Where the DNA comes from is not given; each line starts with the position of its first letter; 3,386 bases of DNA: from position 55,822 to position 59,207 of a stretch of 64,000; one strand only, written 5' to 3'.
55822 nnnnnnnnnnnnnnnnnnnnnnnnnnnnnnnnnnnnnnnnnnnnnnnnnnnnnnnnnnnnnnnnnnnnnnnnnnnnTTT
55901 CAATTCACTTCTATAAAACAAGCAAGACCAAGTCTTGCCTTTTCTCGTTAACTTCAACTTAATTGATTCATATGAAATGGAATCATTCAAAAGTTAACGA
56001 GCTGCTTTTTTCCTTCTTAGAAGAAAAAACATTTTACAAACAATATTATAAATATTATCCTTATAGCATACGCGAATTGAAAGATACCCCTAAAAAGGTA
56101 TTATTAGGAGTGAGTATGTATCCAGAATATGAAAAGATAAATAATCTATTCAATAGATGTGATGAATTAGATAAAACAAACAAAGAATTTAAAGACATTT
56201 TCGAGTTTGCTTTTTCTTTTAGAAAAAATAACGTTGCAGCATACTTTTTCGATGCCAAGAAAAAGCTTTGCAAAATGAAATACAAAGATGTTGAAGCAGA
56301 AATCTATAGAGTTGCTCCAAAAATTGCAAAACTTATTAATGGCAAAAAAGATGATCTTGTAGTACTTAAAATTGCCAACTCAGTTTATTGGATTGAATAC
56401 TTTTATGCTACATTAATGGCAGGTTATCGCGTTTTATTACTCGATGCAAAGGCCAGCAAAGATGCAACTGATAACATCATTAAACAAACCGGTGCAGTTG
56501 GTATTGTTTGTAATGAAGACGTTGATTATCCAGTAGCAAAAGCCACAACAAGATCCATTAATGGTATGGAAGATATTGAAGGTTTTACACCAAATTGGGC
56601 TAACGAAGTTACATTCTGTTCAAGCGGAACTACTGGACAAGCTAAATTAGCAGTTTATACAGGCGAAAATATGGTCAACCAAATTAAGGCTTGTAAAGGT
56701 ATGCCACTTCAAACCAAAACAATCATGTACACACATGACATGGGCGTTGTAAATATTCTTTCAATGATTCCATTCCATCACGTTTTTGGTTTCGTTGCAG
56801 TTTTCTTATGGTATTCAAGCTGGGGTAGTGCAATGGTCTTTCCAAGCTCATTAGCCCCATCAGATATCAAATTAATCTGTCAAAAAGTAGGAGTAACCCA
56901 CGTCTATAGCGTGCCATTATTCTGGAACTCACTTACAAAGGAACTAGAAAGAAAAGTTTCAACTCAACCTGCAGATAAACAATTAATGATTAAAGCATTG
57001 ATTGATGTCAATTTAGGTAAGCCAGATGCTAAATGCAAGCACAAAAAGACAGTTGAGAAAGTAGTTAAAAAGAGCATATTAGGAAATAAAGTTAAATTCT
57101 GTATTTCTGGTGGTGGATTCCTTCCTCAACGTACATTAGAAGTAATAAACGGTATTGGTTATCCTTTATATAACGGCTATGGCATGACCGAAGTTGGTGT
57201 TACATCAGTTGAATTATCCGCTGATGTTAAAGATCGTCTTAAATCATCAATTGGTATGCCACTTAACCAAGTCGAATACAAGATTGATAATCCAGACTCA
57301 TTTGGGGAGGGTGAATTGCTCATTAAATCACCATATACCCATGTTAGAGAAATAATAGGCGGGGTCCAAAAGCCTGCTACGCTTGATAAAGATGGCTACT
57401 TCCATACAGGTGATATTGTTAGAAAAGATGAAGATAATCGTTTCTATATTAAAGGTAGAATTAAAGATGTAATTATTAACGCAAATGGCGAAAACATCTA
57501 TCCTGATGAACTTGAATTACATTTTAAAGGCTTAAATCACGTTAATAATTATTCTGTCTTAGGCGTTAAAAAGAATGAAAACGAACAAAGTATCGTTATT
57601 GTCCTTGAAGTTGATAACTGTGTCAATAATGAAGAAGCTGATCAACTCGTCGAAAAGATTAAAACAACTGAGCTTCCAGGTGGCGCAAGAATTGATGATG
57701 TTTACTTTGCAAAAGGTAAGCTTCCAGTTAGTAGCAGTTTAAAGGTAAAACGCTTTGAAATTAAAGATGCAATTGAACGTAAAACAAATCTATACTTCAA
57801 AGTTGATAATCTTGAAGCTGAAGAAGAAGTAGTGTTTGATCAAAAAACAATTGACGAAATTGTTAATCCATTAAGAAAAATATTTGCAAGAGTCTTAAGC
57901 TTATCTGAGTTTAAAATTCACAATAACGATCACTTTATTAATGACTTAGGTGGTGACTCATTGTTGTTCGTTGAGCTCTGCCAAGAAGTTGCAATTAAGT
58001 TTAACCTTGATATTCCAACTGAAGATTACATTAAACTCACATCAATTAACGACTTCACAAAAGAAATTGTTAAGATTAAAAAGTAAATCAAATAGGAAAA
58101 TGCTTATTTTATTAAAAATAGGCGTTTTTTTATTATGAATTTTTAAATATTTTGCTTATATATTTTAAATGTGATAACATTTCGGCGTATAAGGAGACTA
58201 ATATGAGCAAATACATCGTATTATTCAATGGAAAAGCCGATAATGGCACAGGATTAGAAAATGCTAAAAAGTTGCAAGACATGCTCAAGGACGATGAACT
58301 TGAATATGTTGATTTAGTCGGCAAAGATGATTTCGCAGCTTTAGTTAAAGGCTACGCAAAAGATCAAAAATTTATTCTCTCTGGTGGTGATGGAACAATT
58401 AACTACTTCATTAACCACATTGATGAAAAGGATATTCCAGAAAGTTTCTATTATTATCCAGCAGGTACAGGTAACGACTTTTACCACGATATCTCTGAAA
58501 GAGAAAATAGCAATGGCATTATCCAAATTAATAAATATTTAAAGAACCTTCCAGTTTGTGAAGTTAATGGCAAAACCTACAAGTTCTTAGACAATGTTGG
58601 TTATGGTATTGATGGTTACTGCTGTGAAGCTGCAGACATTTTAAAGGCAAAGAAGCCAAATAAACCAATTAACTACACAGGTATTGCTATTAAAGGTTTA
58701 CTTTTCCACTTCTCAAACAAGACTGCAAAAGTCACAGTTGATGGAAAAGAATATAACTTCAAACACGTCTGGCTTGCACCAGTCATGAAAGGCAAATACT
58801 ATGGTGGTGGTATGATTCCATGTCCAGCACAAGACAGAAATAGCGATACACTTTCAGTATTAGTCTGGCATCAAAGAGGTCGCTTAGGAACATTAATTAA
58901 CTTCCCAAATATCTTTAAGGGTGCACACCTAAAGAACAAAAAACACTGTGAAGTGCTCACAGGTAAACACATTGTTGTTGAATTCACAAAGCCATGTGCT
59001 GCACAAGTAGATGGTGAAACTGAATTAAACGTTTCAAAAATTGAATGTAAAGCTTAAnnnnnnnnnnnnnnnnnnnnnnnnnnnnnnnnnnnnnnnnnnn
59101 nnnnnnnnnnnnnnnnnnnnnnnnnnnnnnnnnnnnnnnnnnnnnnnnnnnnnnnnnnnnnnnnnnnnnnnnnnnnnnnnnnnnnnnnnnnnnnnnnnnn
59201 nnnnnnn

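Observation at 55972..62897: Clustered lipid-remodelling module: adenylation-carrier fusion, DAG-kinase-like, PTP-fold phosphatase, two PlsC-type acyltransferases and a processive GT2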

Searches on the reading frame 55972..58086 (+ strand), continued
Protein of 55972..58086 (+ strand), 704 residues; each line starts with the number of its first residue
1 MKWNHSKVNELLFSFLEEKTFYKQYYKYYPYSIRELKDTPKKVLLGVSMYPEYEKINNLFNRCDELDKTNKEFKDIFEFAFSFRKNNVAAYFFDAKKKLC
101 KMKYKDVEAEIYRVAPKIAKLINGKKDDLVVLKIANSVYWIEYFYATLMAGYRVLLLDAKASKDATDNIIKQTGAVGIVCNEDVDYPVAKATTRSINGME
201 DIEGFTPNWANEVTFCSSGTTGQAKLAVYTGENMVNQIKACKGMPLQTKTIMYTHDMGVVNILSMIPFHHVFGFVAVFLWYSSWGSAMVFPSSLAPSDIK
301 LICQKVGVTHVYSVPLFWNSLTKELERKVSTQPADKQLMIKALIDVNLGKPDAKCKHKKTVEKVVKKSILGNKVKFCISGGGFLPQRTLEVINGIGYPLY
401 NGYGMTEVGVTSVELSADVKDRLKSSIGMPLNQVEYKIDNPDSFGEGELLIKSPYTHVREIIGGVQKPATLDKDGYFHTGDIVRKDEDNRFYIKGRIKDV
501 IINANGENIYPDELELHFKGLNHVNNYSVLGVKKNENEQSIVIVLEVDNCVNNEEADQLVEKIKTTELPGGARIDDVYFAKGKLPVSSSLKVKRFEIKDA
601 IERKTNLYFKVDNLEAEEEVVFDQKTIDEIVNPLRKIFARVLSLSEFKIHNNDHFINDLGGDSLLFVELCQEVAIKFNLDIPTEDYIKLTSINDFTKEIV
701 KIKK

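Call 88: search_protein_families(library=ncbifam, proteins=[P0387, P0404, P0420, P0424, P0440, P0465], max_evalue=1e-10)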
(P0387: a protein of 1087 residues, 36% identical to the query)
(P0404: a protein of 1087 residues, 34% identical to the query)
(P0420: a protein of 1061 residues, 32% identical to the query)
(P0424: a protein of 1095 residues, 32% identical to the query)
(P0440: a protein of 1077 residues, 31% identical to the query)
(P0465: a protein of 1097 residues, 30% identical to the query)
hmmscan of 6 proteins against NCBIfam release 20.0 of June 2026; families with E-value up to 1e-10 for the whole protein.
P0387 (1087 aa): 54 families (the best 25 are shown)
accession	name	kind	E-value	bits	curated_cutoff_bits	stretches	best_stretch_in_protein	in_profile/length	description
TIGR00858.1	bioF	equivalog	8e-106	353.8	426.45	1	720-1072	14-364/365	8-amino-7-oxononanoate synthase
TIGR01825.1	gly_Cac_T_rel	subfamily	1.2e-100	336.8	535.4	1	715-1079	21-382/385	BioF/Kbl family PLP-dependent acyltransferase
NF047600.1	SerpalmtaseCFB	equivalog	2e-97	326.4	640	1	698-1078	14-391/395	serine palmitoyltransferase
NF005394.0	PRK06939.1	equivalog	4.1e-96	322.1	460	1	721-1080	36-395/397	glycine C-acetyltransferase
NF047599.1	SerpalmtaseBetaP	equivalog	9.1e-95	317.6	500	1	696-1078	11-392/394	serine palmitoyltransferase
TIGR01822.1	2am3keto_CoA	equivalog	1.9e-80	270.7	493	1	720-1081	31-392/393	glycine C-acetyltransferase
TIGR01821.1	5aminolev_synth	equivalog_domain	2.4e-78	263.8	338.55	1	726-1082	44-400/402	5-aminolevulinate synthase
NF047603.1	SerpalmtaseAlphaP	equivalog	8.9e-74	248.5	670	1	707-1070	24-387/399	serine palmitoyltransferase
NF005526.0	PRK07179.1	equivalog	3.2e-48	164.3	428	1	726-1079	53-399/407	alpha-hydroxyketone-type quorum-sensing autoinducer synthase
NF005697.0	PRK07505.1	subfamily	1.3e-44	152.5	342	1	720-1079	41-402/405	hypothetical protein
TIGR01923.1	menE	equivalog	2.4e-35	122.3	330.15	1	321-501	225-412/442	o-succinylbenzoate--CoA ligase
NF004608.1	PRK05937.1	equivalog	9.8e-34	116.7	399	1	761-977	43-258/366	8-amino-7-oxononanoate synthase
NF004837.0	PRK06187.1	subfamily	2.8e-30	105.1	476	1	321-546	287-526/531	long-chain-fatty-acid--CoA ligase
NF002966.0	PRK03640.1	equivalog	2.2e-28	99.1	556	1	307-542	241-480/483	o-succinylbenzoate--CoA ligase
NF004114.0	PRK05605.1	equivalog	8e-26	90.5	766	1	344-543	363-570/575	long-chain-fatty-acid--CoA ligase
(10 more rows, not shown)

P0404 (1087 aa): 56 families (the best 25 are shown)
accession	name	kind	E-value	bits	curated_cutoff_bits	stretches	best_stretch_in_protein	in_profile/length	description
TIGR00858.1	bioF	equivalog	2e-106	355.9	426.45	1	719-1068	16-363/365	8-amino-7-oxononanoate synthase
TIGR01825.1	gly_Cac_T_rel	subfamily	7.3e-97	324.4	535.4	1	713-1078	22-384/385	BioF/Kbl family PLP-dependent acyltransferase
NF005394.0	PRK06939.1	equivalog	9.7e-94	314.3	460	1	720-1075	38-393/397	glycine C-acetyltransferase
NF047600.1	SerpalmtaseCFB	equivalog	6e-93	311.6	640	1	690-1075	9-391/395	serine palmitoyltransferase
NF047599.1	SerpalmtaseBetaP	equivalog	8.1e-83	278.3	500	1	689-1075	7-392/394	serine palmitoyltransferase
TIGR01822.1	2am3keto_CoA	equivalog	8.3e-79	265.3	493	1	720-1073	34-387/393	glycine C-acetyltransferase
TIGR01821.1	5aminolev_synth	equivalog_domain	8e-71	239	338.55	1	721-1079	42-400/402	5-aminolevulinate synthase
NF047603.1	SerpalmtaseAlphaP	equivalog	1.1e-64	218.6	670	1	703-1069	23-389/399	serine palmitoyltransferase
NF005697.0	PRK07505.1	subfamily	8.4e-47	159.7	342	1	719-1075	43-401/405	hypothetical protein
NF005526.0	PRK07179.1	equivalog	8.9e-47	159.5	428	1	724-1080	54-403/407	alpha-hydroxyketone-type quorum-sensing autoinducer synthase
NF004837.0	PRK06187.1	subfamily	5.6e-38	130.5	476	1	319-550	286-523/531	long-chain-fatty-acid--CoA ligase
NF004608.1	PRK05937.1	equivalog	2.2e-33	115.5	399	1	757-976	42-260/366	8-amino-7-oxononanoate synthase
NF004114.0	PRK05605.1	equivalog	2.2e-30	105.5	766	1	319-552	338-572/575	long-chain-fatty-acid--CoA ligase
NF005702.0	PRK07514.1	subfamily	2.3e-28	98.8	558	1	320-550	271-501/506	malonyl-CoA synthase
NF005307.0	PRK06839.1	equivalog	2.3e-26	92.5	748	1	319-550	264-494/496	o-succinylbenzoate--CoA ligase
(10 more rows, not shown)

P0420 (1061 aa): 53 families (the best 25 are shown)
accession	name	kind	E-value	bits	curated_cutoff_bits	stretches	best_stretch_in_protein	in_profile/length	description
TIGR00858.1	bioF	equivalog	2.4e-104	349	426.45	1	696-1048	14-364/365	8-amino-7-oxononanoate synthase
TIGR01825.1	gly_Cac_T_rel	subfamily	1.6e-96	323.3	535.4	1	691-1058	21-385/385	BioF/Kbl family PLP-dependent acyltransferase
NF047600.1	SerpalmtaseCFB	equivalog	4.5e-95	318.6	640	1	673-1054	13-391/395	serine palmitoyltransferase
NF005394.0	PRK06939.1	equivalog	1.5e-92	310.4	460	1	698-1056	37-395/397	glycine C-acetyltransferase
NF047599.1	SerpalmtaseBetaP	equivalog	1.2e-85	287.6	500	1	668-1054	7-392/394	serine palmitoyltransferase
TIGR01822.1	2am3keto_CoA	equivalog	2.4e-77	260.5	493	1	697-1057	32-392/393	glycine C-acetyltransferase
TIGR01821.1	5aminolev_synth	equivalog_domain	5.1e-69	233.1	338.55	1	701-1052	43-394/402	5-aminolevulinate synthase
NF047603.1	SerpalmtaseAlphaP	equivalog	5.3e-67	226.2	670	1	669-1054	9-395/399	serine palmitoyltransferase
NF005526.0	PRK07179.1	equivalog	3.4e-47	160.9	428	1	705-1056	56-400/407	alpha-hydroxyketone-type quorum-sensing autoinducer synthase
NF005697.0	PRK07505.1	subfamily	7.6e-43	146.6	342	1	687-1054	32-401/405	hypothetical protein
NF004608.1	PRK05937.1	equivalog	2e-35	122.2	399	1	735-952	41-257/366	8-amino-7-oxononanoate synthase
TIGR01923.1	menE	equivalog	2.3e-34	119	330.15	1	317-489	226-406/442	o-succinylbenzoate--CoA ligase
NF004837.0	PRK06187.1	subfamily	5.2e-32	110.8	476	1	299-537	270-523/531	long-chain-fatty-acid--CoA ligase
NF002966.0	PRK03640.1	equivalog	4.3e-31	108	556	1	297-538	237-482/483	o-succinylbenzoate--CoA ligase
NF004114.0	PRK05605.1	equivalog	6.1e-29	100.8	766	1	322-539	345-572/575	long-chain-fatty-acid--CoA ligase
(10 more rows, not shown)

P0424 (1095 aa): 63 families (the best 25 are shown)
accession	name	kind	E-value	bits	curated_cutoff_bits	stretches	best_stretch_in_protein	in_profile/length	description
TIGR00858.1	bioF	equivalog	1.6e-104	349.6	426.45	1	731-1079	18-364/365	8-amino-7-oxononanoate synthase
TIGR01825.1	gly_Cac_T_rel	subfamily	8.5e-92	307.8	535.4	1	730-1086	29-382/385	BioF/Kbl family PLP-dependent acyltransferase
NF005394.0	PRK06939.1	equivalog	6.3e-91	305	460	1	729-1087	37-395/397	glycine C-acetyltransferase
NF047600.1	SerpalmtaseCFB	equivalog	2.2e-88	296.6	640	1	715-1086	24-392/395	serine palmitoyltransferase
NF047599.1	SerpalmtaseBetaP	equivalog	5.7e-85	285.4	500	1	703-1086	10-393/394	serine palmitoyltransferase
TIGR01821.1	5aminolev_synth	equivalog_domain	5.5e-76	256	338.55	1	732-1087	43-398/402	5-aminolevulinate synthase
TIGR01822.1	2am3keto_CoA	equivalog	2.6e-74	250.5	493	1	731-1086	35-390/393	glycine C-acetyltransferase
NF047603.1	SerpalmtaseAlphaP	equivalog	3.9e-61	206.9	670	1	716-1082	26-392/399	serine palmitoyltransferase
NF005697.0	PRK07505.1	subfamily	2.8e-44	151.3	342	1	733-1086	47-402/405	hypothetical protein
NF005526.0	PRK07179.1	equivalog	4.3e-41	140.8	428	1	736-1086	56-399/407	alpha-hydroxyketone-type quorum-sensing autoinducer synthase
TIGR01923.1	menE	equivalog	5.5e-37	127.7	330.15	1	327-517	232-418/442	o-succinylbenzoate--CoA ligase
NF004837.0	PRK06187.1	subfamily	1.9e-34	118.8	476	1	327-556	294-525/531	long-chain-fatty-acid--CoA ligase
NF004608.1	PRK05937.1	equivalog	2.4e-32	112.1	399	1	767-1088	42-351/366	8-amino-7-oxononanoate synthase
NF002966.0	PRK03640.1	equivalog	1.1e-30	106.7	556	1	306-554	241-481/483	o-succinylbenzoate--CoA ligase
NF004114.0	PRK05605.1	equivalog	2.4e-26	92.2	766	1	343-517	363-543/575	long-chain-fatty-acid--CoA ligase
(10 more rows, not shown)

P0440 (1077 aa): 77 families (the best 25 are shown)
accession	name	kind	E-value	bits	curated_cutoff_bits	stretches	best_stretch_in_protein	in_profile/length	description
TIGR00858.1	bioF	equivalog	2.7e-110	368.6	426.45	1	705-1055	16-364/365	8-amino-7-oxononanoate synthase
TIGR01825.1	gly_Cac_T_rel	subfamily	2.6e-97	325.9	535.4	1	699-1063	22-383/385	BioF/Kbl family PLP-dependent acyltransferase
NF047600.1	SerpalmtaseCFB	equivalog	2.8e-97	325.9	640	1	692-1064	25-394/395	serine palmitoyltransferase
NF005394.0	PRK06939.1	equivalog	7.6e-97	324.5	460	1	706-1064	38-396/397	glycine C-acetyltransferase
NF047599.1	SerpalmtaseBetaP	equivalog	3.7e-84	282.7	500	1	687-1061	19-392/394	serine palmitoyltransferase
TIGR01822.1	2am3keto_CoA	equivalog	5.8e-82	275.7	493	1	705-1063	33-391/393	glycine C-acetyltransferase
TIGR01821.1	5aminolev_synth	equivalog_domain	4.2e-76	256.4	338.55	1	709-1065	44-400/402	5-aminolevulinate synthase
NF047603.1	SerpalmtaseAlphaP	equivalog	9.2e-72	241.9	670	1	691-1059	25-393/399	serine palmitoyltransferase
NF005526.0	PRK07179.1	equivalog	7.1e-53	179.6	428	1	710-1062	54-399/407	alpha-hydroxyketone-type quorum-sensing autoinducer synthase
NF005697.0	PRK07505.1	subfamily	1.6e-44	152.2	342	1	702-1056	40-396/405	hypothetical protein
NF004837.0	PRK06187.1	subfamily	1.1e-41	142.8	476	2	329-553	294-525/531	long-chain-fatty-acid--CoA ligase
TIGR01923.1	menE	equivalog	7e-37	127.3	330.15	1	334-546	236-442/442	o-succinylbenzoate--CoA ligase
NF004608.1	PRK05937.1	equivalog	5.8e-35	120.8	399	1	743-983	42-281/366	8-amino-7-oxononanoate synthase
NF002966.0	PRK03640.1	equivalog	7.9e-35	120.4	556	1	326-551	259-481/483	o-succinylbenzoate--CoA ligase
NF004114.0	PRK05605.1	equivalog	4.2e-34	117.8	766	1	306-552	322-571/575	long-chain-fatty-acid--CoA ligase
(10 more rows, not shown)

P0465 (1097 aa): 72 families (the best 25 are shown)
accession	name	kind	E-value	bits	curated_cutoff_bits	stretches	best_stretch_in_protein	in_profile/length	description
TIGR00858.1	bioF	equivalog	7.3e-111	370.4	426.45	1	724-1074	16-364/365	8-amino-7-oxononanoate synthase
TIGR01825.1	gly_Cac_T_rel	subfamily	1.5e-99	333.3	535.4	1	719-1081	23-382/385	BioF/Kbl family PLP-dependent acyltransferase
NF047600.1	SerpalmtaseCFB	equivalog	7.8e-95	317.8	640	1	708-1083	22-394/395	serine palmitoyltransferase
NF005394.0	PRK06939.1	equivalog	1.7e-94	316.8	460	1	724-1082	37-395/397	glycine C-acetyltransferase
NF047599.1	SerpalmtaseBetaP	equivalog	4.9e-86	288.9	500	1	694-1080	8-392/394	serine palmitoyltransferase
TIGR01822.1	2am3keto_CoA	equivalog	2.5e-80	270.3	493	1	723-1081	32-390/393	glycine C-acetyltransferase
TIGR01821.1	5aminolev_synth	equivalog_domain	3.4e-73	246.8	338.55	1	727-1080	43-396/402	5-aminolevulinate synthase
NF047603.1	SerpalmtaseAlphaP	equivalog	4.6e-63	213.2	670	1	711-1072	26-387/399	serine palmitoyltransferase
NF005526.0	PRK07179.1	equivalog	1.4e-53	182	428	1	728-1083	53-401/407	alpha-hydroxyketone-type quorum-sensing autoinducer synthase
NF005697.0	PRK07505.1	subfamily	6.7e-48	163.3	342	1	725-1082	44-403/405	hypothetical protein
NF004837.0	PRK06187.1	subfamily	3.8e-44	150.8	476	2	322-556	288-525/531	long-chain-fatty-acid--CoA ligase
TIGR01923.1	menE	equivalog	2.2e-36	125.7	330.15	1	320-483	224-384/442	o-succinylbenzoate--CoA ligase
NF004608.1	PRK05937.1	equivalog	1.4e-35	122.8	399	1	737-995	10-275/366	8-amino-7-oxononanoate synthase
NF009233.0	PRK12583.1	subfamily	4e-33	114.6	832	1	350-552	349-549/558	fatty acid CoA ligase family protein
NF006572.0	PRK09088.1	equivalog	2.1e-32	112.5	696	1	325-554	262-488/491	acyl-CoA synthetase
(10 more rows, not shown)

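Call 89: search_solved_structures(query=A3, max_evalue=1e-15)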
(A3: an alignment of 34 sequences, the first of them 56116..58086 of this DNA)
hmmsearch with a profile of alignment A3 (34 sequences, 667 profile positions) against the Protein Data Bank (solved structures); distinct sequences matched with E-value up to 1e-15: 30.
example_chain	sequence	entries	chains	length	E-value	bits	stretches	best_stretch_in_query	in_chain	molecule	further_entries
5buq_A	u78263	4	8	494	3.6e-25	91.6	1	331-493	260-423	2-succinylbenzoate--CoA ligase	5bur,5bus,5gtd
5x8f_A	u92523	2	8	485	4.5e-25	91.3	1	331-493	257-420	2-succinylbenzoate--CoA ligase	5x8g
3r44_A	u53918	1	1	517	3.5e-23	85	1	329-532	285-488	fatty acyl CoA synthetase FADD13 (FATTY-ACYL-CoA SYNTHETASE)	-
3ipl_A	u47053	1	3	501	6e-23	84.2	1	336-490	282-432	2-succinylbenzoate--CoA ligase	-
7a9j_A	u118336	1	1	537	1.7e-21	79.4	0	331-554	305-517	Cfl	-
7a9i_A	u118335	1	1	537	4.4e-21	78.1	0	331-554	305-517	Cfl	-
6abh_A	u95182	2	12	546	2.8e-20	75.4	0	356-530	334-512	Red-bioluminescence eliciting luciferase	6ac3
8jyl_A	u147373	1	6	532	3.1e-17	65.4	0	354-520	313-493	Acyl-acyl carrier protein synthetase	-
8hsy_A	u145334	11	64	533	3.1e-17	65.4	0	354-520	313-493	Acyl-acyl carrier protein synthetase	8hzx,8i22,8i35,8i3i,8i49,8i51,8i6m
5kyv_A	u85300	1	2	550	4e-17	65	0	355-528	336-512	Luciferin 4-monooxygenase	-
4r0m_B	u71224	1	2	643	1.2e-16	63.4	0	358-647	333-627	McyG protein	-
6hps_A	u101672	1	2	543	1.4e-16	63.3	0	355-528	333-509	Luciferin 4-monooxygenase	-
1ba3_A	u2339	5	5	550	1.4e-16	63.2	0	355-528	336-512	LUCIFERASE | Luciferin 4-monooxygenase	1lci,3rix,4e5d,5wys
5kyt_A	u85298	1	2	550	1.4e-16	63.2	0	355-528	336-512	Luciferin 4-monooxygenase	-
3iep_A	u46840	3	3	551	1.4e-16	63.2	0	355-528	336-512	Luciferin 4-monooxygenase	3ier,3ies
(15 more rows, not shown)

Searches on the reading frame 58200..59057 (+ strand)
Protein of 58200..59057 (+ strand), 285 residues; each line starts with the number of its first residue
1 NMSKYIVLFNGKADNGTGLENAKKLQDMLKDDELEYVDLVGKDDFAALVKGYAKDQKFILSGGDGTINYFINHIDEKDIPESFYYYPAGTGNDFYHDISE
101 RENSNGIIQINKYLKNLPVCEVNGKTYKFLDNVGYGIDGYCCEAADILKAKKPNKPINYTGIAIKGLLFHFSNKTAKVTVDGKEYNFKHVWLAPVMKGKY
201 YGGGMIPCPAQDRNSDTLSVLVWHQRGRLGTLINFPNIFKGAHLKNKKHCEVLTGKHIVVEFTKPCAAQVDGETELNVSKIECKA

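Call 3: search_protein_families(library=pfam, proteins=[window:58200-59057:+], max_evalue=0.01)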
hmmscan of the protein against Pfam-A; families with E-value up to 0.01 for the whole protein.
window:58200-59057:+ (285 aa): 3 families
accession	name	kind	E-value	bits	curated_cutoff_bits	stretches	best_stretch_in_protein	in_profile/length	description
PF19279.4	YegS_C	-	8.8e-16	58.5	27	1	133-275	3-140/158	YegS C-terminal NAD kinase beta sandwich-like domain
PF00781.29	DAGK_cat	-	1.2e-11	44.7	23.6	1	4-99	1-100/125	Diacylglycerol kinase catalytic domain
PF25136.1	DUF7823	-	0.004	18.2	27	0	65-129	6-64/109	Domain of unknown function (DUF7823)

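Call 4: search_protein_families(library=ncbifam, proteins=[window:58200-59057:+], max_evalue=0.01)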
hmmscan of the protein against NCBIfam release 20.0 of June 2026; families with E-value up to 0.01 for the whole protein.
window:58200-59057:+ (285 aa): 8 families
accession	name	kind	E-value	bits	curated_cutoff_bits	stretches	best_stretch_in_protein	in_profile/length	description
TIGR00147.1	TIGR00147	subfamily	7.9e-19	67.7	118.65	1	2-274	1-275/296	YegS/Rv2252/BmrU family lipid kinase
NF008882.0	PRK11914.1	equivalog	8.7e-17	61.2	302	1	2-261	8-271/306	diacylglycerol kinase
NF009604.0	PRK13057.1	equivalog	1.7e-16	60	274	1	4-273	10-274/302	lipid kinase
NF009605.0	PRK13059.1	equivalog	2e-12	46.7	313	1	56-277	57-275/295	putative lipid kinase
NF009602.0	PRK13054.1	equivalog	6e-06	25.6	284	1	55-274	57-273/301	lipid kinase YegS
NF009874.0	PRK13337.1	equivalog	1.3e-05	24.3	385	1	58-273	62-273/305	diacylglycerol kinase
TIGR03702.1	lip_kinase_YegS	equivalog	2e-05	23.8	387.45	1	56-242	54-238/295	lipid kinase YegS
NF009603.0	PRK13055.1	subfamily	0.00032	19.7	342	1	59-247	64-252/335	diacylglycerol kinase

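Call 54: search_solved_structures(query=window:58200-59057:+, max_evalue=0.01)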
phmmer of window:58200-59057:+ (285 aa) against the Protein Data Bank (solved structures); distinct sequences matched with E-value up to 0.01: 3.
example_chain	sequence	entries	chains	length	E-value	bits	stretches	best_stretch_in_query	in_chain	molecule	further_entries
4wrr_A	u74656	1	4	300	1.4e-06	30.8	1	34-276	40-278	putative diacylglycerol kinase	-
3s40_A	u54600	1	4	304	1.5e-06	30.8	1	34-276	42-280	diacylglycerol kinase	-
3t5p_A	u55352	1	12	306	1.5e-06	30.8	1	34-276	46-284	BmrU protein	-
